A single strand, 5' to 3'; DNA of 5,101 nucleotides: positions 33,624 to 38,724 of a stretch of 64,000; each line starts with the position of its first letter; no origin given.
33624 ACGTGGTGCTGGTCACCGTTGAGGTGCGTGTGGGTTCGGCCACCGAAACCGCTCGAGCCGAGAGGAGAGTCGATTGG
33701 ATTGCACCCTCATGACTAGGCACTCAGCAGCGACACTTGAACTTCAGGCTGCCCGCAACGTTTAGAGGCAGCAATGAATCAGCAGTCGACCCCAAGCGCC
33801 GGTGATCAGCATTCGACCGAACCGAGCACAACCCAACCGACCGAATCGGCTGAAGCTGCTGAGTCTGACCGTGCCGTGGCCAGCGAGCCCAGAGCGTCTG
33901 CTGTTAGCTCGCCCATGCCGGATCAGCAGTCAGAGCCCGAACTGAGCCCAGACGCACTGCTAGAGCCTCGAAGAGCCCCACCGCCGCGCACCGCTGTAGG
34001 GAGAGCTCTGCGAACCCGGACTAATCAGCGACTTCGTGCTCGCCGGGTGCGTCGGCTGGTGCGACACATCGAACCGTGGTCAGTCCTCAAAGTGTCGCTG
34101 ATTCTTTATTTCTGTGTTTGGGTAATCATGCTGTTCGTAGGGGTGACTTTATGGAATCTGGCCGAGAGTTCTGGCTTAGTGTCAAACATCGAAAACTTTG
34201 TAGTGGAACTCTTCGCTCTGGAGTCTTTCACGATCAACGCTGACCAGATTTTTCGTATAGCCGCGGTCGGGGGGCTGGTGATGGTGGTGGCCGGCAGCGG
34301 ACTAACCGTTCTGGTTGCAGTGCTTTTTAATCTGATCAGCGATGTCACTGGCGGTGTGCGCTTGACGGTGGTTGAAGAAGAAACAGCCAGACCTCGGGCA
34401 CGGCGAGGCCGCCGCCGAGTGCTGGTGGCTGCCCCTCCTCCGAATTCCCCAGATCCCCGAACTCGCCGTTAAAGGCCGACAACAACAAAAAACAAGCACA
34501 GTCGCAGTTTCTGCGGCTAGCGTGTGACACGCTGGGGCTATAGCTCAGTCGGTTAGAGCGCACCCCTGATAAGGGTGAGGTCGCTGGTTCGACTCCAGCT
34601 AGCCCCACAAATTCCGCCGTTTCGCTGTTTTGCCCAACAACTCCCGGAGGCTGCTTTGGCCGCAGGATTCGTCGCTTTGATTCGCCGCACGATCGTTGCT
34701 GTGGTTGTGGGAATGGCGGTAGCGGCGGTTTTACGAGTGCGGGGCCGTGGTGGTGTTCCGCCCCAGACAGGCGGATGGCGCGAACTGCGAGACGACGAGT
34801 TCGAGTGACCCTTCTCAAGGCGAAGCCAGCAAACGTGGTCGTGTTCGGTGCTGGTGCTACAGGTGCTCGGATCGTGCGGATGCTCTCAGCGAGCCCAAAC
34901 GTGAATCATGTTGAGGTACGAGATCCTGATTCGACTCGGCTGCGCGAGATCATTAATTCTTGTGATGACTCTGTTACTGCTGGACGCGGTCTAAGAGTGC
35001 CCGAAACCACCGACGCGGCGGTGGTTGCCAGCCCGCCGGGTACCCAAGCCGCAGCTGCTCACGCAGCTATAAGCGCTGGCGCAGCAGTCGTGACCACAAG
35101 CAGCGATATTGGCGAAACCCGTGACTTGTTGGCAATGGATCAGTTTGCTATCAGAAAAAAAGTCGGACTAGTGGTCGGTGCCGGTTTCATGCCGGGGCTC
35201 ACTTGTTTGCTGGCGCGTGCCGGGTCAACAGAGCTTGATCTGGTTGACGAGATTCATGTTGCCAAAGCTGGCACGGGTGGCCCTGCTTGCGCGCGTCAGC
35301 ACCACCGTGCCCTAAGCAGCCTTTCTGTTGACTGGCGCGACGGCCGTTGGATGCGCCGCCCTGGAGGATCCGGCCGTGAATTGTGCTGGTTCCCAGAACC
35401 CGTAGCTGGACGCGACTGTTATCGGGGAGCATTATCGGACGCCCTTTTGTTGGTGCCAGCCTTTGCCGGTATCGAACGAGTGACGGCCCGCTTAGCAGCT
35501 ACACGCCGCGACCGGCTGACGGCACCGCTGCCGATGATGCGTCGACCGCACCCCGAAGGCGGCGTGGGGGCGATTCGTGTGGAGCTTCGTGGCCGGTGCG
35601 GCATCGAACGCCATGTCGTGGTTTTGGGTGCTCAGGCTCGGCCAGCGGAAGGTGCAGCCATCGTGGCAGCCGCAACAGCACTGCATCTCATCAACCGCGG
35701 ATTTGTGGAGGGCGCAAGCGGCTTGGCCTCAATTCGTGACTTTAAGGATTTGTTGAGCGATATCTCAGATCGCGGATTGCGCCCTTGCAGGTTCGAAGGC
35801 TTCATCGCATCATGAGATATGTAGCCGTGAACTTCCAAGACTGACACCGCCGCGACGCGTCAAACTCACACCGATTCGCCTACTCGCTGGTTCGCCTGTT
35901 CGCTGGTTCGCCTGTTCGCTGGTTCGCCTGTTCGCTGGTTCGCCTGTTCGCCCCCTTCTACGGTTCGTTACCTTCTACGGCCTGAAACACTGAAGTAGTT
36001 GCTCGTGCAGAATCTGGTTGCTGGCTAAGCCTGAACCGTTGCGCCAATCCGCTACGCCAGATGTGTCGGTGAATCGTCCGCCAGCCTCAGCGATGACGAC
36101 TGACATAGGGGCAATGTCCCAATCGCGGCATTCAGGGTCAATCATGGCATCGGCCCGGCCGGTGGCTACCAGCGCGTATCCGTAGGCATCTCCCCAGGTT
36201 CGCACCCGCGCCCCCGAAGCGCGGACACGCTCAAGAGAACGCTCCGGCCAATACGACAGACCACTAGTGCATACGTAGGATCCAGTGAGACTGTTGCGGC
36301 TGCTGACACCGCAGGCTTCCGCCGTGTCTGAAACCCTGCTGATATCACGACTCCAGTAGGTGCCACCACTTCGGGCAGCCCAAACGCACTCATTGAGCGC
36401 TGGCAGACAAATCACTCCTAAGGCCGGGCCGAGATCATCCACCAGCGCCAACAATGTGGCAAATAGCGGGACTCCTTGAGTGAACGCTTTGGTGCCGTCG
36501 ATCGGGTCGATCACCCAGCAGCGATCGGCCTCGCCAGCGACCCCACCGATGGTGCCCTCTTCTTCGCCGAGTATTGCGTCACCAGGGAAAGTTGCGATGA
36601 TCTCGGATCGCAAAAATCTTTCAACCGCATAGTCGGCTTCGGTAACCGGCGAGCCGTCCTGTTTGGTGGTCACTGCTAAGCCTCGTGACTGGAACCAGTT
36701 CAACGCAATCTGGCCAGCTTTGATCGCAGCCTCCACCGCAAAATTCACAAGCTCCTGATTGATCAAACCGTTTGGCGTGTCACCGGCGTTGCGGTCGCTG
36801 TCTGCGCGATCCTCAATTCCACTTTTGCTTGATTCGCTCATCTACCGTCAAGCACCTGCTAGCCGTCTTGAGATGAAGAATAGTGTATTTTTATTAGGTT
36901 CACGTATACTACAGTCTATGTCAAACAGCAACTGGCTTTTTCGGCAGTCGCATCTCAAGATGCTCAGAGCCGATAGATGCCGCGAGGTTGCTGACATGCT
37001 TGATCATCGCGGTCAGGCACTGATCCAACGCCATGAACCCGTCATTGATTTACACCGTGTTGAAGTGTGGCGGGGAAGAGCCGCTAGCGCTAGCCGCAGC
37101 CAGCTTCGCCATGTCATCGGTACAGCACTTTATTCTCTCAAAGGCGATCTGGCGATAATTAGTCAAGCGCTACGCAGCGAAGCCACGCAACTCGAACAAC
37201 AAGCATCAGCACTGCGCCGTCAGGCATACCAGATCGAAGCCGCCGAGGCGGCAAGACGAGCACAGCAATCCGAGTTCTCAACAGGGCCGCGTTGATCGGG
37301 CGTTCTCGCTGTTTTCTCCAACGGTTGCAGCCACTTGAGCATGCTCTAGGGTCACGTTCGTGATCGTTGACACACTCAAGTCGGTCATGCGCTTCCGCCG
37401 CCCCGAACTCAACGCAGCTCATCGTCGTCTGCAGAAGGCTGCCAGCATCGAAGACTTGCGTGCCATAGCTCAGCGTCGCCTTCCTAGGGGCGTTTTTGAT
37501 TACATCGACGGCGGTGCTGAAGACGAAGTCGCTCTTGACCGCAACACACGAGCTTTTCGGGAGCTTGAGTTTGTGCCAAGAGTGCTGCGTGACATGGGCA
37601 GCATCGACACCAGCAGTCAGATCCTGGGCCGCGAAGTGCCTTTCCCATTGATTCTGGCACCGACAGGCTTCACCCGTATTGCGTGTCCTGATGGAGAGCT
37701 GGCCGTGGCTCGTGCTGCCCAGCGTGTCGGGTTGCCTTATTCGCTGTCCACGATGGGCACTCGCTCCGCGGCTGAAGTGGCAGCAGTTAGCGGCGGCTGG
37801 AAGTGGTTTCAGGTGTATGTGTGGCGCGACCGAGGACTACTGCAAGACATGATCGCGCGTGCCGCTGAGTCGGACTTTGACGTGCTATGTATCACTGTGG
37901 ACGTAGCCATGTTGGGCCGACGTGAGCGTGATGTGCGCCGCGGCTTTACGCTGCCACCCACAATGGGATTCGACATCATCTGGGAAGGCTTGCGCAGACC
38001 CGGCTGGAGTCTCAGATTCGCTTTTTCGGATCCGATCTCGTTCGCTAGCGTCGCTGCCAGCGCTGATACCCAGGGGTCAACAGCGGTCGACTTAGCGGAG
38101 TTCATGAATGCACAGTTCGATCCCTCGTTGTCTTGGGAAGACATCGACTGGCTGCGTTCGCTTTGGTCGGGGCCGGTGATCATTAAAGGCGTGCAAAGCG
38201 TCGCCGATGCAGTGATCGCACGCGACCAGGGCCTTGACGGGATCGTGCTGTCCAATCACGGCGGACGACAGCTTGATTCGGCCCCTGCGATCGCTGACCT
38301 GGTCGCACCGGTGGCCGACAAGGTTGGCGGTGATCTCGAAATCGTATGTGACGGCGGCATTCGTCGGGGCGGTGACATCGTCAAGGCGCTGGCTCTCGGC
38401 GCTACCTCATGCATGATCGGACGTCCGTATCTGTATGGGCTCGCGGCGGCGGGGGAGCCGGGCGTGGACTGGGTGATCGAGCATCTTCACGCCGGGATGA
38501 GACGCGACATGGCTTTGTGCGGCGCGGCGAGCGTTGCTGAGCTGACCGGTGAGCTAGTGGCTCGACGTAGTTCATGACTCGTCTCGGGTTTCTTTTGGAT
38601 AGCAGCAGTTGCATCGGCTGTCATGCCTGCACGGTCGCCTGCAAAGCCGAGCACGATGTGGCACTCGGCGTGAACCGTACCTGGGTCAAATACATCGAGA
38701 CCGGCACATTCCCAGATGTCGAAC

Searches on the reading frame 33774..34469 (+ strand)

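Call 95: search_protein_families(library=pfam, proteins=[window:33774-34469:+], max_evalue=0.001)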
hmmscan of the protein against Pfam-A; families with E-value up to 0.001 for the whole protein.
window:33774-34469:+ (232 aa): 1 family
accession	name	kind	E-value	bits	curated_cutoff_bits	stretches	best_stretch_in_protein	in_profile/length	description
PF12089.13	DUF3566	-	5.7e-17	62.6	22.2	1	90-200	2-117/118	Transmembrane domain of unknown function (DUF3566)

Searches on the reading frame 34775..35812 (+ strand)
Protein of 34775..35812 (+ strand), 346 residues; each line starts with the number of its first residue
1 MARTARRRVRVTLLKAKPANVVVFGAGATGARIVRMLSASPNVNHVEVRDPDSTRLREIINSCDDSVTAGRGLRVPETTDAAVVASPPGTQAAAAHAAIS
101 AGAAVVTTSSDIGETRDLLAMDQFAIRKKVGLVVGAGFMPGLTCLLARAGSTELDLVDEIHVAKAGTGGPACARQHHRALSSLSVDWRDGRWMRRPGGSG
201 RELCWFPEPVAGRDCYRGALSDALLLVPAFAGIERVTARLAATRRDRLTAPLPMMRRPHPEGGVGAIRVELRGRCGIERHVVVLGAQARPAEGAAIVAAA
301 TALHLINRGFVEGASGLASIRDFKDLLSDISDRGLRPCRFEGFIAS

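Call 95: search_protein_families(library=pfam, proteins=[window:34775-35812:+], max_evalue=0.001)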
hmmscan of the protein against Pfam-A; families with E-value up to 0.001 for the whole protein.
window:34775-35812:+ (346 aa): 2 families
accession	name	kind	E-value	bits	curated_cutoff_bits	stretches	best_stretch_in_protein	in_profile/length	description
PF03435.24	Sacchrp_dh_NADP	-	1.6e-05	25.6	25.1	1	21-129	1-120/129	Saccharopine dehydrogenase NADP binding domain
PF01408.29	GFO_IDH_MocA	-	5e-05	24.4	24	1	20-106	2-90/120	Oxidoreductase family, NAD-binding Rossmann fold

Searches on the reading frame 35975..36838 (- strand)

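Call 95: search_protein_families(library=pfam, proteins=[window:35975-36838:-], max_evalue=0.001)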
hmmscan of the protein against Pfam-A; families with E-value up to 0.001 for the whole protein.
window:35975-36838:- (287 aa): 1 family
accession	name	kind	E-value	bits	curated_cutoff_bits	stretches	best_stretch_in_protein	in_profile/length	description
PF00459.30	Inositol_P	-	2e-53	182.1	27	1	27-283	2-264/271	Inositol monophosphatase family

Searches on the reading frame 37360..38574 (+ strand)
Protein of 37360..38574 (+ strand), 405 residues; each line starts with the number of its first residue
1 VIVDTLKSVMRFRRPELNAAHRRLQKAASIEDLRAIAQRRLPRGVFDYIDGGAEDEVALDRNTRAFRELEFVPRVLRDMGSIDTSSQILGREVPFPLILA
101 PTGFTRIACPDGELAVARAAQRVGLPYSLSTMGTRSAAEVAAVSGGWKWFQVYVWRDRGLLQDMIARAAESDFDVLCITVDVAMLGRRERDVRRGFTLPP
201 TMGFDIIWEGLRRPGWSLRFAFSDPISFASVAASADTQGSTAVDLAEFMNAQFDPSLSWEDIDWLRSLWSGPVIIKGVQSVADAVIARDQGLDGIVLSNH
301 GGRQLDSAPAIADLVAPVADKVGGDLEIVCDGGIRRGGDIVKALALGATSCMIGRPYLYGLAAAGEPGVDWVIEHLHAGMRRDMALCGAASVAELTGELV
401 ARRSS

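Call 95: search_protein_families(library=pfam, proteins=[window:37360-38574:+], max_evalue=0.001)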
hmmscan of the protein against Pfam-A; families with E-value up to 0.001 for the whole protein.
window:37360-38574:+ (405 aa): 2 families
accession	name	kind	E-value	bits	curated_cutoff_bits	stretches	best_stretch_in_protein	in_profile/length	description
PF01070.24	FMN_dh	-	9.5e-133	443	24.9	1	37-401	1-349/350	FMN-dependent dehydrogenase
PF00478.31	IMPDH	-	1.9e-09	37.4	25.6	1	310-355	195-237/345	IMP dehydrogenase / GMP reductase domain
